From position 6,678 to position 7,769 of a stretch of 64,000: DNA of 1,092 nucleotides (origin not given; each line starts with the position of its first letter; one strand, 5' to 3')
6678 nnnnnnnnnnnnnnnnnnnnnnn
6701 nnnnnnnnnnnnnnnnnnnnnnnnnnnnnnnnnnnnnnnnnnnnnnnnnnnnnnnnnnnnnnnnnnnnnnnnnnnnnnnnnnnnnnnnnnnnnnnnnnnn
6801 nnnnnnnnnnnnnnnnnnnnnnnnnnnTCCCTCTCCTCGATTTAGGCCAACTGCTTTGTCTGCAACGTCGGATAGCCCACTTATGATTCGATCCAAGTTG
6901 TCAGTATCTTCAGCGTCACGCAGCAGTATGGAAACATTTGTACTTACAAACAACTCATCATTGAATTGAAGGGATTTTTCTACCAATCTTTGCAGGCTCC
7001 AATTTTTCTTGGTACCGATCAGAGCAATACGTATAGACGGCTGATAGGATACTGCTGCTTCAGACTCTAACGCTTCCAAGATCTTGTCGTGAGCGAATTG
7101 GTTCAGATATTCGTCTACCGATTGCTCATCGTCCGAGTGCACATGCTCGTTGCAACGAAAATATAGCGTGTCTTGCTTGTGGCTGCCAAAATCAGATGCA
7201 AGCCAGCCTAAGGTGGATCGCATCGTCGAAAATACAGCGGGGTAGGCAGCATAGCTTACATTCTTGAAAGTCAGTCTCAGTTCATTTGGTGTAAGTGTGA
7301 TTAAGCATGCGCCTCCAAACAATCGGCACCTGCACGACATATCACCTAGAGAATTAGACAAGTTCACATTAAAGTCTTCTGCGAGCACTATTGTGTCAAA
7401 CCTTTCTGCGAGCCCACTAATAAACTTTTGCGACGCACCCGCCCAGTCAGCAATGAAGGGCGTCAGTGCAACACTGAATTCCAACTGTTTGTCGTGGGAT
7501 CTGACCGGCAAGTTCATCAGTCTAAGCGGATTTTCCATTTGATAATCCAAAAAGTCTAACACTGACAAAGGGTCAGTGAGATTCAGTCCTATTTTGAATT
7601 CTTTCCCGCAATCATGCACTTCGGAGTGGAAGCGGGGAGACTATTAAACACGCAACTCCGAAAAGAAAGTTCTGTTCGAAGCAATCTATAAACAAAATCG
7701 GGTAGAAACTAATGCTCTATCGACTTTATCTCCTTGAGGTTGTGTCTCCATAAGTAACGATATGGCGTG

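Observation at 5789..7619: Translationally coupled three-gene operon with no recognisable domains, embedded with an R-M pair: candidate undescribed defence module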

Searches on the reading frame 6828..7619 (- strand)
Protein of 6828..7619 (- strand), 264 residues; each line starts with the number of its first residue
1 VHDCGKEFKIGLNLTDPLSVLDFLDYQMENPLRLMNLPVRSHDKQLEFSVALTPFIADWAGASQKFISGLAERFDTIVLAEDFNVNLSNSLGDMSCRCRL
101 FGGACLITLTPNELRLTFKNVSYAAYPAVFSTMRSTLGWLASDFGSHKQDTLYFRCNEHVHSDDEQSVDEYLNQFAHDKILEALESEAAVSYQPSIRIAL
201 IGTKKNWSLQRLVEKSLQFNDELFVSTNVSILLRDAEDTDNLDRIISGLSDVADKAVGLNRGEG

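Call 4: search_protein_families(library=pfam, proteins=[window:6828-7619:-], max_evalue=1)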
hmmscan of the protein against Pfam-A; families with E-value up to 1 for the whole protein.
window:6828-7619:- (264 aa): 0 families

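Call 5: search_protein_families(library=padloc, proteins=[window:6828-7619:-], max_evalue=1)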
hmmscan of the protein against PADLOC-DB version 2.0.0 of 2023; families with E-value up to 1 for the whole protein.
window:6828-7619:- (264 aa): 0 families

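Call 6: search_protein_families(library=ncbifam, proteins=[window:6828-7619:-], max_evalue=1)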
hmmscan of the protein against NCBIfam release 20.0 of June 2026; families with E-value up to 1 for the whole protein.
window:6828-7619:- (264 aa): 0 families

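Call 7: search_protein_families(library=phrogs, proteins=[window:6828-7619:-], max_evalue=1)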
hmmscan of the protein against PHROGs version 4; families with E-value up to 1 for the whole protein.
window:6828-7619:- (264 aa): 0 families

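Call 8: search_solved_structures(query=window:6828-7619:-, max_evalue=10)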
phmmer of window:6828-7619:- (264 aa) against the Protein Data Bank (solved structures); distinct sequences matched with E-value up to 10: 0.

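Call 11: find_homologous_proteins(query=window:6828-7619:-)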
Query window:6828-7619:- (264 aa): 6 proteins with E <= 0.001 among 1137 candidates.
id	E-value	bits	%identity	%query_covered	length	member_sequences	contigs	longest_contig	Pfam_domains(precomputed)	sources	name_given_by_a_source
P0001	6.8e-153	525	100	90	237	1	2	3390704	-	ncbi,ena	-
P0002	1.2e-84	302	60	87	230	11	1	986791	-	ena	-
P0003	3.6e-41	159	40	86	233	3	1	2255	-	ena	-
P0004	6.0e-37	146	39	86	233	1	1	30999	-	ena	-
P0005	7.1e-32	129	34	86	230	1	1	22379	-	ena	-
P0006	3.0e-31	127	33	86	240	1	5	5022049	-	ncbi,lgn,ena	-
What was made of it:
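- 6825..7538 (-): P1, the accessory first gene. It is 237 aa from the ATG at 7538. The ORF stays open to a GTG at 7619, which would give 264 aa. The database form P0001 is 237 aa (call 11).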

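Call 14: find_encoding_contigs(protein=P0001, flank=8000, max_places=3)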
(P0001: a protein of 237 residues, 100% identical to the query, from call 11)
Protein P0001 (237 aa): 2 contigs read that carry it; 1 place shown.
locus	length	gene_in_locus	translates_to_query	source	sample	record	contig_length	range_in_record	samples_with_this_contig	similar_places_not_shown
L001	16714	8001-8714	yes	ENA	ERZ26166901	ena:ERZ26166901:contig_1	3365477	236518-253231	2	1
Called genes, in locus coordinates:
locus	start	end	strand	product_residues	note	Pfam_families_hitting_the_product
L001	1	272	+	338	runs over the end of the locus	PF00355:Rieske, PF19298:KshA_C (weak), PF19112:VanA_C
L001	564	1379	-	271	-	PF13276:HTH_21, PF00665:rve, PF13683:rve_3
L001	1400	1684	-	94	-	PF01527:HTH_Tnp_1, PF13542:HTH_Tnp_ISL3 (weak)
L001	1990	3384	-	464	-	PF07690:MFS_1, PF13347:MFS_2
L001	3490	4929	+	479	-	PF00171:Aldedh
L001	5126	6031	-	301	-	PF03781:FGE-sulfatase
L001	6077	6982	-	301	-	PF03781:FGE-sulfatase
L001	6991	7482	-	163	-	-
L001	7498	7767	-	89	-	-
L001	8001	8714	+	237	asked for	-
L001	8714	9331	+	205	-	-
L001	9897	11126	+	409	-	PF01555:N6_N4_Mtase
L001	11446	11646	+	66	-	-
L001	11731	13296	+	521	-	PF20154:LNT_N, PF00795:CN_hydrolase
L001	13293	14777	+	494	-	PF07992:Pyr_redox_2 (weak), PF00070:Pyr_redox (faint), PF01266:DAO (faint), PF01593:Amino_oxidase, PF13450:NAD_binding_8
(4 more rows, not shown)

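Call 15: find_encoding_contigs(protein=P0002, flank=8000, max_places=3)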
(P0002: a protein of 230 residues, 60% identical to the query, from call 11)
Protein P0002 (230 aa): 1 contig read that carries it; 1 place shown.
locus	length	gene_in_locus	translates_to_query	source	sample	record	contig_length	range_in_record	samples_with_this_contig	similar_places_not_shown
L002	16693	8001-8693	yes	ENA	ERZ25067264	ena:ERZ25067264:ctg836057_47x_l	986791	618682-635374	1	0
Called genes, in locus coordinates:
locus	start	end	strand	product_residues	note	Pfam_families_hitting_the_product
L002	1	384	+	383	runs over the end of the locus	PF01494:FAD_binding_3, PF13450:NAD_binding_8 (weak)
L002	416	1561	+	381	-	PF00355:Rieske, PF19112:VanA_C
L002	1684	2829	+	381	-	PF00355:Rieske, PF19112:VanA_C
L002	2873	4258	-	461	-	PF07690:MFS_1, PF13347:MFS_2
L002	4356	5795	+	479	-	PF00171:Aldedh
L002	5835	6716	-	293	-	PF03781:FGE-sulfatase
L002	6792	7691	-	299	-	PF03781:FGE-sulfatase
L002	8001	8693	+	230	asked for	-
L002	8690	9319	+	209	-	-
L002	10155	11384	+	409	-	PF01555:N6_N4_Mtase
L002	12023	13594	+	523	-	PF20154:LNT_N, PF00795:CN_hydrolase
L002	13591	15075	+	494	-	PF07992:Pyr_redox_2 (faint), PF01593:Amino_oxidase, PF13450:NAD_binding_8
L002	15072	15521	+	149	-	-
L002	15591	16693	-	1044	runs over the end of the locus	PF00873:ACR_tran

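Call 16: find_encoding_contigs(protein=P0006, flank=8000, max_places=3)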
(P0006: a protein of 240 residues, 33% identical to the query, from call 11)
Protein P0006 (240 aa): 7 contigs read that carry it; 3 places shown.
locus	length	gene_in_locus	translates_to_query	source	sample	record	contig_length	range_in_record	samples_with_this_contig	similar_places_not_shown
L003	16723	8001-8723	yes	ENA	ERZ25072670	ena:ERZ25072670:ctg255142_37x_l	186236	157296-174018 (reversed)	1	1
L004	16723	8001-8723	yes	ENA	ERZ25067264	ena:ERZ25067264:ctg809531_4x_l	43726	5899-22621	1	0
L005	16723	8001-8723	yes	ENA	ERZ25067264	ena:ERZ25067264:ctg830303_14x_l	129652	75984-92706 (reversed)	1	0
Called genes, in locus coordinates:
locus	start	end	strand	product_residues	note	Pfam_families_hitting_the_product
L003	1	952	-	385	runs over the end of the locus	PF04909:Amidohydro_2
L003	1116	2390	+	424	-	PF01266:DAO (faint), PF01494:FAD_binding_3 (weak), PF01593:Amino_oxidase (faint), PF22607:FAD_binding-like, PF01494:FAD_binding_3 (weak)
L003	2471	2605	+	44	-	-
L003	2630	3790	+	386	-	PF00144:Beta-lactamase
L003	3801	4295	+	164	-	PF07883:Cupin_2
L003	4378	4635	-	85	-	-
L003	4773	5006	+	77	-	PF02604:PhdYeFM_antitox (weak)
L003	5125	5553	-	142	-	PF01850:PIN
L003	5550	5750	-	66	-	-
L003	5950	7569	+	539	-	PF02696:SelO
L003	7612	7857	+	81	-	PF16277:DUF4926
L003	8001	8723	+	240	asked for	-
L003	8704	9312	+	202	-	-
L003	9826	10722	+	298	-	PF05721:PhyH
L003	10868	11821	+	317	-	PF00561:Abhydrolase_1, PF12146:Hydrolase_4 (weak), PF12697:Abhydrolase_6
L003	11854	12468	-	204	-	PF02798:GST_N, PF13417:GST_N_3, PF13409:GST_N_2, PF00043:GST_C, PF14497:GST_C_3 (weak)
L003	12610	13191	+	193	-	PF00484:Pro_CA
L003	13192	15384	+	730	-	PF20254:DMFA2_C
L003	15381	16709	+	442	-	PF00724:Oxidored_FMN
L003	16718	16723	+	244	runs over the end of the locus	PF22620:OYE-like_second_a-b (weak)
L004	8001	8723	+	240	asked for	-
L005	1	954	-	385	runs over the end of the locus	PF04909:Amidohydro_2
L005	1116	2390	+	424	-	PF01266:DAO (faint), PF01494:FAD_binding_3 (weak), PF01593:Amino_oxidase (faint), PF22607:FAD_binding-like, PF01494:FAD_binding_3 (weak)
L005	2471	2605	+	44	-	-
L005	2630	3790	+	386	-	PF00144:Beta-lactamase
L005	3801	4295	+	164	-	PF07883:Cupin_2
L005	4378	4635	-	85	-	-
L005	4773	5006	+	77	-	PF02604:PhdYeFM_antitox (weak)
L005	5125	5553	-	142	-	PF01850:PIN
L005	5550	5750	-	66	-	-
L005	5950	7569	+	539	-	PF02696:SelO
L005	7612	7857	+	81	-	PF16277:DUF4926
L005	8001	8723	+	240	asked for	-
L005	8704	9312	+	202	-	-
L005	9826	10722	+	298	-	PF05721:PhyH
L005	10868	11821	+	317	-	PF00561:Abhydrolase_1, PF12146:Hydrolase_4 (weak), PF12697:Abhydrolase_6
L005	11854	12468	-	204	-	PF02798:GST_N, PF13417:GST_N_3, PF13409:GST_N_2, PF00043:GST_C, PF14497:GST_C_3 (weak)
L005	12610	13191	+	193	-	PF00484:Pro_CA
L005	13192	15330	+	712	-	PF20254:DMFA2_C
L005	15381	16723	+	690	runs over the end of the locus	PF00724:Oxidored_FMN, PF00070:Pyr_redox (weak), PF00890:FAD_binding_2 (weak), PF03486:HI0933_like (weak), PF07992:Pyr_redox_2, PF12831:FAD_oxidored, PF13450:NAD_binding_8, PF22620:OYE-like_second_a-b (weak), +2 more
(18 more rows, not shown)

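Call 46: search_protein_families(library=pfam, alignment_id=A4, max_evalue=0.00001)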
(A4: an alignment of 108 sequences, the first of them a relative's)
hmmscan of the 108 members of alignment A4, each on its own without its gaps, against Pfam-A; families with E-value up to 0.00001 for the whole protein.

A. member 1, L002:5838-6770:- (311 aa): 1 family
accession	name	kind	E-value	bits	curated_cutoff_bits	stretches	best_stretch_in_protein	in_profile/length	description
PF03781.23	FGE-sulfatase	-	3.3e-63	214.1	23.3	1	38-306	1-255/255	Sulfatase-modifying factor enzyme 1-like domain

B. families by the number of members that match (of 108 scanned): 56 families (the first 25 are shown)
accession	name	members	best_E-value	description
PF03781.23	FGE-sulfatase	5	1.4e-63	Sulfatase-modifying factor enzyme 1-like domain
PF02696.19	SelO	3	1.1e-118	Protein adenylyltransferase SelO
PF02798.26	GST_N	3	4.3e-14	Glutathione S-transferase, N-terminal domain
PF13409.12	GST_N_2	3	5.7e-14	Glutathione S-transferase, N-terminal domain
PF00043.30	GST_C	3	1.5e-11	Glutathione S-transferase, C-terminal domain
PF13417.12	GST_N_3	3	3.3e-10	Glutathione S-transferase, N-terminal domain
PF00916.26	Sulfate_transp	2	2.4e-74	Sulfate permease family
PF00296.26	Bac_luciferase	2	7.5e-71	Luciferase-like monooxygenase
PF00361.26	Proton_antipo_M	2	1.4e-48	NADH:quinone oxidoreductase/Mrp antiporter, TM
PF00589.27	Phage_integrase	2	2e-14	Phage integrase family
PF13410.11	GST_C_2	2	6.8e-06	Glutathione S-transferase, C-terminal domain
PF00574.28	CLP_protease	1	8.7e-83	Clp protease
PF07690.21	MFS_1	1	9.3e-53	Major Facilitator Superfamily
PF00023.36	Ank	1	2.1e-51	Ankyrin repeat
PF12796.13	Ank_2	1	5.7e-50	Ankyrin repeats (3 copies)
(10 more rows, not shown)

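Call 47: search_protein_families(library=pfam, alignment_id=A5, max_evalue=0.00001)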
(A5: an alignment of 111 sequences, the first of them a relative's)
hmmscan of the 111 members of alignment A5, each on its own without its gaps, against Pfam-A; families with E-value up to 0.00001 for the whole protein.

A. member 1, L002:9710-10012:+ (101 aa): 0 families

B. families by the number of members that match (of 111 scanned): 54 families (the first 25 are shown)
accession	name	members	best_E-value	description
PF01555.25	N6_N4_Mtase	4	1.9e-46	DNA methylase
PF07992.20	Pyr_redox_2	4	6.4e-28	Pyridine nucleotide-disulphide oxidoreductase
PF00270.35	DEAD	3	7e-48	DEAD/DEAH box helicase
PF18734.6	HEPN_AbiU2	3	8.1e-17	AbiU2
PF01266.30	DAO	2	3e-50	FAD dependent oxidoreductase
PF00483.29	NTP_transferase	2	7.6e-33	Nucleotidyl transferase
PF02834.22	LigT_PEase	2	1.2e-28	LigT like Phosphoesterase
PF00271.37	Helicase_C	2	1.6e-28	Helicase conserved C-terminal domain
PF01609.27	DDE_Tnp_1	2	3.4e-25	Transposase DDE domain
PF01050.24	MannoseP_isomer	2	2.8e-24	Mannose-6-phosphate isomerase C-terminal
PF01925.25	TauE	2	4.5e-19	Sulfite exporter TauE/SafE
PF13563.12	2_5_RNA_ligase2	2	3.2e-18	2'-5' RNA ligase superfamily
PF07883.17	Cupin_2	2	4.3e-13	Cupin domain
PF22640.1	ManC_GMP_beta-helix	2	2.4e-10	MannoseP isomerase/GMP-like beta-helix domain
PF18723.6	HMUDK_hel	1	9.6e-112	5-hmdU DNA kinase, helical domain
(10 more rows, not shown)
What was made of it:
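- On Defence-island resident: The majority of neighbours are housekeeping genes (calls 46, 47).
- Most immediate neighbours are housekeeping genes (calls 46, 47). Most neighbours are housekeeping genes (calls 46, 47). Many cassettes lie among metabolic genes (calls 46, 47).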

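Call 48: predict_structure(alignment_id=A3)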
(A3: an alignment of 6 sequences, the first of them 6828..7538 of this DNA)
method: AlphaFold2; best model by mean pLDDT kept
length: 237 residues; sequences in the alignment: 6
mean_pLDDT: 52.3   pTM: 0.46
mean pLDDT of the five models: 52.3, 51.5, 48.6, 47.8, 43.7
residues with pLDDT >= 90: 0; 70-90: 48; 50-70: 72; < 50: 117
segments of 3 or more residues with pLDDT < 50: 1-16, 121-147, 160-212, 224-237
pLDDT, mean of each block of 10 residues (from residue 1): 34 47 62 75 73 67 69 76 76 67 62 60 45 43 48 49 36 32 33 32 37 50 46 29
secondary structure, 60 per line:
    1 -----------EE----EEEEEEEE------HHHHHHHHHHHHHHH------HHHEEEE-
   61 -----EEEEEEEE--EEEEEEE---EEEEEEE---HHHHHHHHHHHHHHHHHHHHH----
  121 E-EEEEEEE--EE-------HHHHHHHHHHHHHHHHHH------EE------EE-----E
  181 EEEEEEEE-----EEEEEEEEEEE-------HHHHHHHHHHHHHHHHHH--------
elements in order: E18-25 H32-46 E56-59 E66-73 E76-82 E86-92 H96-116 E123-129 H141-158 E180-188 E194-204 H212-229
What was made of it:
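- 6825..7538 (-): The AlphaFold model is low-confidence (pLDDT 52) with a duplicated beta/alpha pattern (call 48).
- The P1 model is low-confidence, with pLDDT 52 (call 48).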

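Call 51: fold_search(model_id=the predicted structure, library=pdb)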
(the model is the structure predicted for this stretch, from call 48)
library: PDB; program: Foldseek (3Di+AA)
matches with E <= 10: 1018; with E <= 0.001: 0
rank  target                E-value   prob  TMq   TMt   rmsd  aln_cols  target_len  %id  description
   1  3c6k_B                4.4e-03  0.99  0.30  0.22  11.1       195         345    9  Crystal structure of human spermine synthase in complex with spermidine and 5-methylthioadenosine (released 2008-02-19)
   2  9v6e_A                1.8e-02  0.60  0.25  0.07  20.3       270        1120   11  Cryo-EM structure of human full length KICSTOR complex (state 1) (released 2025-11-12)
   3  2jpi_MODEL_1_A        2.7e-02  0.99  0.25  0.54   5.3        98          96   11  NMR structure of PA4090 from Pseudomonas aeruginosa (released 2007-10-16)
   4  9k3b_U                3.3e-02  0.69  0.26  0.32  11.0       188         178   11  Human RNA Polymerase III de novo transcribing complex 10 overall (TC10-overall) (released 2025-04-16)
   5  6bm7_F                3.5e-02  0.69  0.29  0.25  13.0       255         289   10  Crystal structure of Trypanosoma brucei AdoMetDC/prozyme heterodimer in complex with pyrimidineamine inhibitor UTSAM56 (released 2018-01-03)
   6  9v9n_A                3.9e-02  0.97  0.27  0.10   5.6       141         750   11  Cryo-EM structure of KICSTOR CCC complex (state 5) (released 2025-11-12)
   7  6i9r_f                3.9e-02  0.57  0.19  0.30  16.5       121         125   11  Large subunit of the human mitochondrial ribosome in complex with Virginiamycin M and Quinupristin (released 2020-07-08)
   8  9v86_A                4.2e-02  0.30  0.23  0.09  20.9       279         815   12  Cryo-EM structure of KICSTOR CCC complex (state 3) (released 2025-11-12)
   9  9hvf_B                6.2e-02  0.47  0.23  0.35  15.8       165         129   10  Native human PPP1R15B-P-eIF2-eIF2B complex (released 2025-11-19)
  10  7piz_C                9.2e-02  0.82  0.25  0.13   8.2       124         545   12  The structure of phosphoglucomutase from Candida albicans (released 2022-09-07)
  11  8exe_A                9.2e-02  0.44  0.20  0.16   8.3       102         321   14  Crystal structure of human FAM46A-BCCIPa complex at 3.5 angstrom resolution (released 2023-03-15)
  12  9v80_A                1.0e-01  0.80  0.22  0.11   5.6       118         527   13  Cryo-EM structure of KICSTOR CCC complex (state 4) (released 2025-11-12)
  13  6zp4_O                1.1e-01  0.63  0.26  0.22   8.0       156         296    9  SARS-CoV-2 Nsp1 bound to a human 43S preinitiation ribosome complex - state 2 (released 2020-07-29)
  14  8chv_D                1.4e-01  0.18  0.15  0.23  18.4       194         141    8  Crystal structure of human PURA (fragment Glu57-Glu212, PUR repeat I and II) R140P mutant (released 2024-02-21)
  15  5a64_B                1.4e-01  0.08  0.14  0.17  20.6       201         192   11  Crystal structure of mouse thiamine triphosphatase in complex with thiamine triphosphate. (released 2015-08-05)
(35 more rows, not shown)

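Call 58: search_protein_families(library=padloc, alignment_id=A7, max_evalue=0.1)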
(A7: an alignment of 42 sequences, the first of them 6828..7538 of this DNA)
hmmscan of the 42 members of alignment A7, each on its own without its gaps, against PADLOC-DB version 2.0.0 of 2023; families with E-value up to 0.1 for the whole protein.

A. member 1, window:6828-7538:- (237 aa): 0 families

B. families by the number of members that match (of 42 scanned): 2 families
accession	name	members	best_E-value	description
PDLC00620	ZorC1|ZorC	1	0.0088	EH signature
PDLC03223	MTase_II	1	0.015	Type II methyltransferase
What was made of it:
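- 6825..7538 (-): No family hit in Pfam, NCBIfam, PHROGs or PADLOC (calls 4-7, 58).
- On PADLOC PDC-M32: No P1 orthologue matches (call 58).
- Closest known: PADLOC 'phage defence candidate' PDC-M32. Different: The window's P3 and all P1 orthologues give no hit (calls 5, 58).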

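Call 60: search_solved_structures(query=A7, max_evalue=10, show_alignments=1)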
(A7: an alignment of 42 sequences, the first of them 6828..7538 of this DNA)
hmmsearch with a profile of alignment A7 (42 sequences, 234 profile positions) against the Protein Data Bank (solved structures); distinct sequences matched with E-value up to 10: 2.
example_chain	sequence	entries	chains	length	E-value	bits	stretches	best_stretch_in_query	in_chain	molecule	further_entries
1yqh_A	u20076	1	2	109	0.064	15.7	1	82-172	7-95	IG hypothetical 16092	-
7yxv_A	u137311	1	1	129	1.4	11.3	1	7-56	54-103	Anthranilate synthase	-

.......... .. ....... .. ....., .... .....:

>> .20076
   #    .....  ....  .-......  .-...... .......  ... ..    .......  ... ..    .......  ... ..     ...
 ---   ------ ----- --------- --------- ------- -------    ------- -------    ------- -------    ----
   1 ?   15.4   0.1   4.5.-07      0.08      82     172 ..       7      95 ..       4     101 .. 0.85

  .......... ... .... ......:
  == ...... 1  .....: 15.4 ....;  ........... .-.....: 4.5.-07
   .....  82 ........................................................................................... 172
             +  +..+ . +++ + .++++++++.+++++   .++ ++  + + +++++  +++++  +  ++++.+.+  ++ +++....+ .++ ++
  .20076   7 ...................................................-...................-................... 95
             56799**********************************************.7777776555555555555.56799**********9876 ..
